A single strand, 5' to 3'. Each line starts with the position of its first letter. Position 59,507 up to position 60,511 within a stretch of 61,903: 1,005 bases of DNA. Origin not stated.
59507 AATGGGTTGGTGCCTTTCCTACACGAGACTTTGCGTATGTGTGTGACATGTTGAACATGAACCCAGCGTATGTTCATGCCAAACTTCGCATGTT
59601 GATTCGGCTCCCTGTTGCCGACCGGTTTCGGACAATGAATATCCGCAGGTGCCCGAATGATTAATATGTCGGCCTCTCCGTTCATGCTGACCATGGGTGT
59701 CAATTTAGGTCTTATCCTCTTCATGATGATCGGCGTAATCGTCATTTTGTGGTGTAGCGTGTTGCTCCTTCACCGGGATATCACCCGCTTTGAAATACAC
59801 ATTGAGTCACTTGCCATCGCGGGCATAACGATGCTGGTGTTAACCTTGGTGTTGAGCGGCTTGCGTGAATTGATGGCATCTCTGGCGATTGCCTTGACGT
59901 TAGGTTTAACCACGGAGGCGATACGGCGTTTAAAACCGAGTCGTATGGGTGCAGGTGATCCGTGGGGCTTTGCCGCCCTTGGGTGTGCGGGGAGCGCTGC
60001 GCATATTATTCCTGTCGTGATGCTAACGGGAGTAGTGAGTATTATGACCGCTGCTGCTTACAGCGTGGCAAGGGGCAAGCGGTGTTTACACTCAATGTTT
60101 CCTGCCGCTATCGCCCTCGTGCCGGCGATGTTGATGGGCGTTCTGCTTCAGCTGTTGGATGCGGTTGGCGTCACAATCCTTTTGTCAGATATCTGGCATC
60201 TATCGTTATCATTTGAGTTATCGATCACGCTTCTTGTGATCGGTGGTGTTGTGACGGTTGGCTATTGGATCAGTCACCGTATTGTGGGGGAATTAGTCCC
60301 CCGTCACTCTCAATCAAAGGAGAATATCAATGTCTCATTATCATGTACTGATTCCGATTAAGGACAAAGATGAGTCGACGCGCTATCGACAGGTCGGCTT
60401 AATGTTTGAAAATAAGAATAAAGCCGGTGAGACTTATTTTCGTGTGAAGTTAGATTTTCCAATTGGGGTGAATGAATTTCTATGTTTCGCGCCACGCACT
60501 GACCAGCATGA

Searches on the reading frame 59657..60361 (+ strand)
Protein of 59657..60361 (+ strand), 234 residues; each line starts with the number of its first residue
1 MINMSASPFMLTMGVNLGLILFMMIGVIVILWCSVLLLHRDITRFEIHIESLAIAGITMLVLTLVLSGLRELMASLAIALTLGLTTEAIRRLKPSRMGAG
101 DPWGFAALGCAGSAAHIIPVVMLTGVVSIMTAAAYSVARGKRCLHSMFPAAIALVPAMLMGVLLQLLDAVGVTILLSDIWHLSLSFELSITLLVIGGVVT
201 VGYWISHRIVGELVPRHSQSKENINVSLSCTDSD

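Call 21: search_protein_families(library=pfam, proteins=[window:59657-60361:+], max_evalue=0.01)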
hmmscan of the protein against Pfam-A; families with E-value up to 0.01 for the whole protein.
window:59657-60361:+ (234 aa): 1 family
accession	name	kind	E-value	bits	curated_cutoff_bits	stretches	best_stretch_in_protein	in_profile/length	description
PF01478.23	Peptidase_A24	-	0.00053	20.8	26.5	1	28-130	1-101/104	Type IV leader peptidase family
